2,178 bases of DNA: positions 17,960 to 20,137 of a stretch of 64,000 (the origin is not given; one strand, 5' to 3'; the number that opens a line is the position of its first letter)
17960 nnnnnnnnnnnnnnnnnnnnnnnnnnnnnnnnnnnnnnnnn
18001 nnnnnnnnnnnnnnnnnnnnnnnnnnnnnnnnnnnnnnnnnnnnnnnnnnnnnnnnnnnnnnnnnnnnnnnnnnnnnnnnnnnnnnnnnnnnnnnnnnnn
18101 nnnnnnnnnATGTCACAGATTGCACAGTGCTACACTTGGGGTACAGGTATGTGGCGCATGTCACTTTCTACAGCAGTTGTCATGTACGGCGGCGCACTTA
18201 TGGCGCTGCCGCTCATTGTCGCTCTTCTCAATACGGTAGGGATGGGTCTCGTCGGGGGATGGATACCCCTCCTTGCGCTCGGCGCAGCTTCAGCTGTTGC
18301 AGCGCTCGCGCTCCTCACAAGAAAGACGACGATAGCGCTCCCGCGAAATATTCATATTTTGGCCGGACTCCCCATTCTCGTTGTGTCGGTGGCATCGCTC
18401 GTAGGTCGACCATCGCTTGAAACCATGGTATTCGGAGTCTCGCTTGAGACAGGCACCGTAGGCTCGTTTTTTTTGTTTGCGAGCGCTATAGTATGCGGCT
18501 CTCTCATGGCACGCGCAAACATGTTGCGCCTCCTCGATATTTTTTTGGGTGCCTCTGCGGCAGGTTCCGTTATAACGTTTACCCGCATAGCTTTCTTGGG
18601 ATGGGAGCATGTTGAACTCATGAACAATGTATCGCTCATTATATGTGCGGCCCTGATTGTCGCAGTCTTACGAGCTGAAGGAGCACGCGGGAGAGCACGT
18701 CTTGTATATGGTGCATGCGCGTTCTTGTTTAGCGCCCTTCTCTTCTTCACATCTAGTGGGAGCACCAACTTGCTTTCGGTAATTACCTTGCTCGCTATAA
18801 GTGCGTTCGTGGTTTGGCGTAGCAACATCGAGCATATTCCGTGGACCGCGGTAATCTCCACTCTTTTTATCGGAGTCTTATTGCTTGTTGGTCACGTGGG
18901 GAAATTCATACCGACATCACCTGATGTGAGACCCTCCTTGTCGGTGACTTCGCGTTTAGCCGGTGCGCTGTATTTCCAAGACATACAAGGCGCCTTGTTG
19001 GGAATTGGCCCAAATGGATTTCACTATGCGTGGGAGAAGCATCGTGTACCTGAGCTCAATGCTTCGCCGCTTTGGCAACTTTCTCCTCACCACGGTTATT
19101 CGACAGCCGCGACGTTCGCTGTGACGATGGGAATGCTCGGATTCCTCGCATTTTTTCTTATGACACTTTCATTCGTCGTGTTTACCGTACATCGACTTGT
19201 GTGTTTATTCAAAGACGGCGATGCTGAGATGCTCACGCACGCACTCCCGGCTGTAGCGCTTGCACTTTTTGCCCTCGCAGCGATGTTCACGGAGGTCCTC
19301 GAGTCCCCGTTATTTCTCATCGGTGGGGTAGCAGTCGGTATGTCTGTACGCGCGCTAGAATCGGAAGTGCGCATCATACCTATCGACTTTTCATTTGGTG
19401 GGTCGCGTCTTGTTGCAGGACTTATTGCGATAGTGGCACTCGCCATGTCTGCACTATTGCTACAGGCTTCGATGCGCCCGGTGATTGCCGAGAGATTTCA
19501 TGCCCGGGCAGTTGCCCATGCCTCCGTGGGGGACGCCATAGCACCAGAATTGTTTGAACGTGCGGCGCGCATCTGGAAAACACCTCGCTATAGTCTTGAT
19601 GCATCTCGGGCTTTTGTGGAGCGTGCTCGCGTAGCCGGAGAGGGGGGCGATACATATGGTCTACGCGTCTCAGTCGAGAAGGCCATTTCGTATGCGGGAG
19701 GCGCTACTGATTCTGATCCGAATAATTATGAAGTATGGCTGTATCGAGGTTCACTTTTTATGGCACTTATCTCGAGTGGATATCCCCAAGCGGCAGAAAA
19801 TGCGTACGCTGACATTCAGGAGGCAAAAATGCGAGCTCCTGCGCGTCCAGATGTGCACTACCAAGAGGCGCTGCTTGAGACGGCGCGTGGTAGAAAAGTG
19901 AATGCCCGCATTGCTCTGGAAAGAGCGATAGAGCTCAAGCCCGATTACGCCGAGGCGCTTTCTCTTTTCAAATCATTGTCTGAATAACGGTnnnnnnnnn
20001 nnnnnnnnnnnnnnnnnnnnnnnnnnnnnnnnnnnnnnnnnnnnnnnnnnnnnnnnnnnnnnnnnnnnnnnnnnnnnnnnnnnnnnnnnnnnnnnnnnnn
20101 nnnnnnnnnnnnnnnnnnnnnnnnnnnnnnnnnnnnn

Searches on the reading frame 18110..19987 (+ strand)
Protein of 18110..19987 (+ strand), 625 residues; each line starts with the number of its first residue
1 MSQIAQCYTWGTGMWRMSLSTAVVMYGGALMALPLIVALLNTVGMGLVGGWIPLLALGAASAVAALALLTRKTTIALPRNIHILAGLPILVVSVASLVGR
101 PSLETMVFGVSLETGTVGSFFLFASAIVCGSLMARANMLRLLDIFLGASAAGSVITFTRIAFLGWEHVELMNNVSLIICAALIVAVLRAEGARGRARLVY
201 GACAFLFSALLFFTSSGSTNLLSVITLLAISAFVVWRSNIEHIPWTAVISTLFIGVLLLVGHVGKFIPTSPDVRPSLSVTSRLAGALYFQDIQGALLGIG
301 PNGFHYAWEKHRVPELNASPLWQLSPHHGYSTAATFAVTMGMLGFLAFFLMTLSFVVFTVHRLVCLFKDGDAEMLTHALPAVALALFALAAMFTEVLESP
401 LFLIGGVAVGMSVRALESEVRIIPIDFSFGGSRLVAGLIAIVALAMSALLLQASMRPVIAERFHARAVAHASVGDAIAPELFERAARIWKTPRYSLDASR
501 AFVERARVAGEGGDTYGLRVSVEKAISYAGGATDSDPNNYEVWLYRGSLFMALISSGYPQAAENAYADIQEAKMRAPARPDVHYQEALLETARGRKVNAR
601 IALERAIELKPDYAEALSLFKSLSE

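Call 3: search_protein_families(library=pfam, proteins=[window:18110-19987:+], max_evalue=1)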
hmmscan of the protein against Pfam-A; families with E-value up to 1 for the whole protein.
window:18110-19987:+ (625 aa): 8 families
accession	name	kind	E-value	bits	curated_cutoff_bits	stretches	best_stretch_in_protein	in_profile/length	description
PF01239.28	PPTA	-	0.00052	20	29.5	1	523-551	2-30/32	Protein prenyltransferase alpha subunit repeat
PF07719.23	TPR_2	-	0.016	15.8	27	1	580-613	1-34/34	Tetratricopeptide repeat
PF13414.12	TPR_11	-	0.023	14.8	26.8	1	598-617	12-31/42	TPR repeat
PF13431.12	TPR_17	-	0.072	13.8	24.4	0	532-549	5-22/34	Tetratricopeptide repeat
PF13428.12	TPR_14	-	0.1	13.8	23.5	1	580-617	1-38/44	Tetratricopeptide repeat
PF13432.12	TPR_16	-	0.12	13.3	32.7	1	551-613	5-64/65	Tetratricopeptide repeat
PF14559.12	TPR_19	-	0.13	13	25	0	523-573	8-55/68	Tetratricopeptide repeat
PF02419.22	PsbL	-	0.32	11.5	33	0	535-554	3-22/37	PsbL protein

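Call 4: search_protein_families(library=ncbifam, proteins=[window:18110-19987:+], max_evalue=1)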
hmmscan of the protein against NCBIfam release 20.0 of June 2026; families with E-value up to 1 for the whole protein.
window:18110-19987:+ (625 aa): 6 families
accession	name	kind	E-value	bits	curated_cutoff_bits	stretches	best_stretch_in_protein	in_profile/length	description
TIGR02917.1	PEP_TPR_lipo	equivalog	0.0014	16.6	312.2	1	521-619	105-198/899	XrtA/PEP-CTERM system TPR-repeat protein PrsT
NF052415.1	T3SS_chap_SctY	equivalog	0.019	15.5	70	1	546-608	43-105/106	type III secretion apparatus assembly chaperone SctY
NF047558.1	TPR_END_plus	domain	0.021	14.8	32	1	582-616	1-35/56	TPR end-of-group domain-containing protein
TIGR02552.1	LcrH_SycD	equivalog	0.023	14.4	104.8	1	547-614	56-120/136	SycD/LcrH family type III secretion system chaperone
TIGR03939.1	PGA_TPR_OMP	equivalog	0.11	10.6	366.65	1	558-615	407-464/800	poly-beta-1,6 N-acetyl-D-glucosamine export porin PgaA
TIGR02521.1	type_IV_pilW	equivalog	0.16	11.5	154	0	562-616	47-101/234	type IV pilus biogenesis/stability protein PilW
